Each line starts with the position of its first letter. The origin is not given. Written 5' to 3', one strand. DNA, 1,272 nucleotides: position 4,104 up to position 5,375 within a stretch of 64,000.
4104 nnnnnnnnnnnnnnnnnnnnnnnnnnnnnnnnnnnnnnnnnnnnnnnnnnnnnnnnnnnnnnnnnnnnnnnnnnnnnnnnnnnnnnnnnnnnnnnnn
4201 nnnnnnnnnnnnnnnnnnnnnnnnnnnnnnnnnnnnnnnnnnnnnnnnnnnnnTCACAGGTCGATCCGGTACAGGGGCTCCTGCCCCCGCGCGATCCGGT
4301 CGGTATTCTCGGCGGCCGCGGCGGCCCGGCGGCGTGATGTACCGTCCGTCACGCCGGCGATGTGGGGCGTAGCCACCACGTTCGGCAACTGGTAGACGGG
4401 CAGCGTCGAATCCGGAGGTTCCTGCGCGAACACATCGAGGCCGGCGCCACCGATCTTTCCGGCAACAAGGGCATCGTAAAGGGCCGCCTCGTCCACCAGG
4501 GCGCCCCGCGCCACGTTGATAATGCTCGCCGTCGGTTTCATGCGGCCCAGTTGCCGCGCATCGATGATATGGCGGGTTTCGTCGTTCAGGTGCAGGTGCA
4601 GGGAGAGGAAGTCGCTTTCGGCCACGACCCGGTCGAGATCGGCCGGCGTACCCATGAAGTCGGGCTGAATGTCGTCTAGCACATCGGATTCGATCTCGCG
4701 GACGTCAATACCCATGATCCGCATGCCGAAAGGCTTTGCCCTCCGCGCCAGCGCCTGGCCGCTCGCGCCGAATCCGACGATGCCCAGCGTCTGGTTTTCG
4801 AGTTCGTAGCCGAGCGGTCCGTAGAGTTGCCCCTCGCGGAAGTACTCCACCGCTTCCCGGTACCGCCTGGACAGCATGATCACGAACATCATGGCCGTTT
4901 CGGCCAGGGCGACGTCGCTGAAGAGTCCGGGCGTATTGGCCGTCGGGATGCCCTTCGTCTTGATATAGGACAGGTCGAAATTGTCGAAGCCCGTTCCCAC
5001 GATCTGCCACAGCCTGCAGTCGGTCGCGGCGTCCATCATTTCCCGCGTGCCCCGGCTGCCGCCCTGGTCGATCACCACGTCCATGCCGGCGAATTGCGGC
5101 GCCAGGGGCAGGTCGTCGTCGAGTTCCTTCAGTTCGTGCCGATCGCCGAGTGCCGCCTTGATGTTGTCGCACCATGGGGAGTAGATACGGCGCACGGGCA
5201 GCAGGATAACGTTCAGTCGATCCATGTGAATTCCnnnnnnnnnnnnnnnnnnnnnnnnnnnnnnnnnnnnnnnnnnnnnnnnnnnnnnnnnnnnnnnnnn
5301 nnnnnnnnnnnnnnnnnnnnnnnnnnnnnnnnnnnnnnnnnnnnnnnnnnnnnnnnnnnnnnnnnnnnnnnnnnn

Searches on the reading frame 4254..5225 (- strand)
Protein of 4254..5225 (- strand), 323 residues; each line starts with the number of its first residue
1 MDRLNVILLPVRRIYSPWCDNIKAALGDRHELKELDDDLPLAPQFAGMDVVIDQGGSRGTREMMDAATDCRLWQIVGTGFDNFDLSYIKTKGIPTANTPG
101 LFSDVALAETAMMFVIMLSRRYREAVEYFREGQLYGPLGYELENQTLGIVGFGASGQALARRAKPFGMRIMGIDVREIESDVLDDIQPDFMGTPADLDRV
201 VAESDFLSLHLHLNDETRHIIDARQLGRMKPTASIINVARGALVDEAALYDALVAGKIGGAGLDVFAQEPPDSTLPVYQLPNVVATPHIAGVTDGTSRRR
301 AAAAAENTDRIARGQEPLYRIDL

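Call 3: search_protein_families(library=pfam, proteins=[window:4254-5225:-], max_evalue=0.1)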
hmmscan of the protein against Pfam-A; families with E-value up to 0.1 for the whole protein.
window:4254-5225:- (323 aa): 4 families
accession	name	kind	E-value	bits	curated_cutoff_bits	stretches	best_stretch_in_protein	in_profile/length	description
PF02826.25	2-Hacid_dh_C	-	1.1e-54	185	25.1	1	112-290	1-178/178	D-isomer specific 2-hydroxyacid dehydrogenase, NAD binding domain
PF00389.36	2-Hacid_dh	-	1.4e-13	51.1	24.6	1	40-320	32-132/134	D-isomer specific 2-hydroxyacid dehydrogenase, catalytic domain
PF13478.12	XdhC_C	-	0.043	14.8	29.7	1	148-254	2-68/125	XdhC Rossmann domain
PF01262.27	AlaDh_PNT_C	-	0.063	13.1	23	0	148-239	32-129/214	Alanine dehydrogenase/PNT, C-terminal domain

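Call 42: search_protein_families(library=ncbifam, proteins=[window:4254-5225:-], max_evalue=0.00001)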
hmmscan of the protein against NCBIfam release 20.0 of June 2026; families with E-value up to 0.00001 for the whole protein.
window:4254-5225:- (323 aa): 21 families
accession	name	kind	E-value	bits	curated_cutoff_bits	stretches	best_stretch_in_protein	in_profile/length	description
NF009714.1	PRK13243.1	equivalog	2.6e-56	191.4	455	1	60-317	58-318/332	glyoxylate reductase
TIGR01327.1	PGDH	equivalog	1.7e-54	185.5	454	1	47-315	40-304/525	phosphoglycerate dehydrogenase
NF041369.1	Dhydh_Halo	equivalog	8.4e-47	159.9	400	1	30-318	16-301/305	D-2-hydroxyacid dehydrogenase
NF011938.0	PRK15409.1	equivalog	6.5e-46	156.8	492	1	60-308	57-305/324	glyoxylate/hydroxypyruvate reductase GhrB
NF005069.0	PRK06487.1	equivalog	3e-45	154.6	448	1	60-314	60-313/320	2-hydroxyacid dehydrogenase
NF005387.0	PRK06932.1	equivalog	7e-36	123.8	492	1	60-303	56-301/314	2-hydroxyacid dehydrogenase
NF008759.0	PRK11790.1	equivalog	2.4e-35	122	404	1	60-301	67-306/410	phosphoglycerate dehydrogenase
NF005750.0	PRK07574.1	equivalog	1.2e-34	120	329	1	42-305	85-350/386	NAD-dependent formate dehydrogenase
NF006263.0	PRK08410.1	equivalog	2e-31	109.5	389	1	60-307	54-302/311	D-2-hydroxyacid dehydrogenase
NF001309.0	PRK00257.1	equivalog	4e-29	101.7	434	1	45-299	35-266/379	4-phosphoerythronate dehydrogenase PdxB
NF000492.1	vanH_gen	exception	5e-29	101.4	540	1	78-269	75-255/312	D-lactate dehydrogenase VanH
NF000371.1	vanH_Agroup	exception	1e-24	87.3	700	1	82-310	84-314/322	VanH-A/VanH-Pt family D-lactate dehydrogenase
NF000112.1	vanH-Amyco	exception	3.1e-24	85.9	625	1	78-269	104-284/348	VanH-AOV family D-lactate dehydrogenase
NF000151.1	vanH-Ac1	exception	1.1e-23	84.1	750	1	78-269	111-291/351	D-lactate dehydrogenase VanH-Ac1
NF000128.1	vanH-Sc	exception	4.8e-22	78.5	650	1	78-269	95-275/337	D-lactate dehydrogenase VanH-Sc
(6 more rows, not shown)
